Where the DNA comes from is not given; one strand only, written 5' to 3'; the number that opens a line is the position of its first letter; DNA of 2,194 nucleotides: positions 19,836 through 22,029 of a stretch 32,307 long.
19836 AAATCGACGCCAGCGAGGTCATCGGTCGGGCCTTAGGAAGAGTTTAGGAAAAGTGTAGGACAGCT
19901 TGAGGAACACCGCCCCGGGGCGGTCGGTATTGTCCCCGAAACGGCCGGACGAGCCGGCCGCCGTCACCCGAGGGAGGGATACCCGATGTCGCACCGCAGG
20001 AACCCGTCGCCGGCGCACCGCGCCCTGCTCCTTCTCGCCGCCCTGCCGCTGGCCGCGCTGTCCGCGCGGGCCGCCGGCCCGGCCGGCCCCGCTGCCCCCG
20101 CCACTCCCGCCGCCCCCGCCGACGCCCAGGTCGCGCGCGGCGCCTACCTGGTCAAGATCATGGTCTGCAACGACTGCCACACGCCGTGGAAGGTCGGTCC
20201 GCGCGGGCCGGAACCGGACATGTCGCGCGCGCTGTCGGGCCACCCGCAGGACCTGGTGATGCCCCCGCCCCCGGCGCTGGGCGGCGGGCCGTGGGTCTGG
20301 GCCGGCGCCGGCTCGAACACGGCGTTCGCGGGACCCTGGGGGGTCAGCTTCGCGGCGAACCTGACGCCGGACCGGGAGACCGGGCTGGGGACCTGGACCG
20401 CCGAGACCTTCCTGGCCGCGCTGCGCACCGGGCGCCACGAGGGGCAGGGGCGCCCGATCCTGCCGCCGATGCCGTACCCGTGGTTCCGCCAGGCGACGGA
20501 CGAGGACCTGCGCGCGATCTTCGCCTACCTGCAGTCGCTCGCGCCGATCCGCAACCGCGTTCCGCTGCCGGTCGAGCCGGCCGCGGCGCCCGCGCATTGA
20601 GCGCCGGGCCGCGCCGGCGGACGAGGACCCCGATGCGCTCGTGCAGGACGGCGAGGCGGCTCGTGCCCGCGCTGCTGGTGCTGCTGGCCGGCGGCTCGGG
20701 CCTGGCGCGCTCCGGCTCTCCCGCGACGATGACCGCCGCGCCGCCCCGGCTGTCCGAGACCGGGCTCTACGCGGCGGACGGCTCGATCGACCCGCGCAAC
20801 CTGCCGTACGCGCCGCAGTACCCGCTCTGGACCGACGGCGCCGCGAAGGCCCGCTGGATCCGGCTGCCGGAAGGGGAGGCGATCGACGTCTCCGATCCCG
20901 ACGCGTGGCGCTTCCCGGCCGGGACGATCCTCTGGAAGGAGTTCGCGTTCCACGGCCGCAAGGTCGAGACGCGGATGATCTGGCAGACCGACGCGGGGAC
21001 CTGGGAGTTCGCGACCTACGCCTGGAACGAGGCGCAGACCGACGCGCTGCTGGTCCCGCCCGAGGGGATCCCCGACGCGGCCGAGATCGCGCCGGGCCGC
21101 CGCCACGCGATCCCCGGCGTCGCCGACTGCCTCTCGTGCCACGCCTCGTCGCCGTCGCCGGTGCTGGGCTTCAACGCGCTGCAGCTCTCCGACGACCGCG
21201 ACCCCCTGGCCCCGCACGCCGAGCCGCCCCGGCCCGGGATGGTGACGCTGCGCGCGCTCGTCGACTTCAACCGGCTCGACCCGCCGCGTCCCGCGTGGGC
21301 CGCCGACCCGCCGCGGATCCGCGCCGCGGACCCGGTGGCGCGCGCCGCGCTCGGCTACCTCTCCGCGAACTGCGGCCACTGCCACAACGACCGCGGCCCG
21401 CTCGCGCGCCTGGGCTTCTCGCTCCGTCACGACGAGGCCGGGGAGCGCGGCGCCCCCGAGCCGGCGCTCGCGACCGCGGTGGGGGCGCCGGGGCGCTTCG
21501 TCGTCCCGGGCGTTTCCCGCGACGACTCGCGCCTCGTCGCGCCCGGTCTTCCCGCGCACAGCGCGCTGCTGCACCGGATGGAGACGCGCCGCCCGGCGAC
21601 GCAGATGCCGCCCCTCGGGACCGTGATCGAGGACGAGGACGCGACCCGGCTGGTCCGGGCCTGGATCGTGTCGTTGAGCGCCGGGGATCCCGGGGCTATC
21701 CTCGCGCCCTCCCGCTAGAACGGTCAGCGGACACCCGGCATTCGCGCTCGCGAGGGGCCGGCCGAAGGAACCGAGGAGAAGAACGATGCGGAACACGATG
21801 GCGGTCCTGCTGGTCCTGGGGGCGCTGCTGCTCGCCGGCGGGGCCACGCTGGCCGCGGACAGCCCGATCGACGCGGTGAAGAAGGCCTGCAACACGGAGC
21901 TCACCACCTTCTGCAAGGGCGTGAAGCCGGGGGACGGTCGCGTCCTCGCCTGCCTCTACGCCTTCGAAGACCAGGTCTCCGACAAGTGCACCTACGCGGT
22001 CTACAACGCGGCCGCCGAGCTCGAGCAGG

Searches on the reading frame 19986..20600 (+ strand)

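Call 8: search_protein_families(library=pfam, proteins=[window:19986-20600:+], max_evalue=0.001)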
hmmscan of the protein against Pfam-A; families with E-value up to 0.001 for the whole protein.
window:19986-20600:+ (204 aa): 2 families
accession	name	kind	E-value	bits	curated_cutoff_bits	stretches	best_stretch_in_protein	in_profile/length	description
PF00034.26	Cytochrom_C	-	4.6e-05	25.1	21.3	0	59-185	10-89/90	Cytochrome c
PF13442.11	Cytochrome_CBB3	-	0.00021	22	27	0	47-73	1-26/68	Cytochrome C oxidase, cbb3-type, subunit III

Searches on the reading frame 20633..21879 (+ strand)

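Call 8: search_protein_families(library=pfam, proteins=[window:20641-21879:+], max_evalue=0.001)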
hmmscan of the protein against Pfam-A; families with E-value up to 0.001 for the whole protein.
window:20641-21879:+ (412 aa): 0 families

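Call 79: search_protein_families(library=pfam, proteins=[window:20633-21718:+], max_evalue=0.1)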
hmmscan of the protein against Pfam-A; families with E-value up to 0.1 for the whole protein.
window:20633-21718:+ (361 aa): 3 families
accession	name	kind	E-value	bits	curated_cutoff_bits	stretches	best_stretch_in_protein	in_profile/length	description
PF00034.26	Cytochrom_C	-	0.03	16.1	21.3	0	242-286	8-37/90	Cytochrome c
PF13442.11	Cytochrome_CBB3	-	0.039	14.7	27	0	244-341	11-65/68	Cytochrome C oxidase, cbb3-type, subunit III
PF01258.23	zf-dskA_traR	-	0.087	13.3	24.9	0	151-171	12-32/36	Prokaryotic dksA/traR C4-type zinc finger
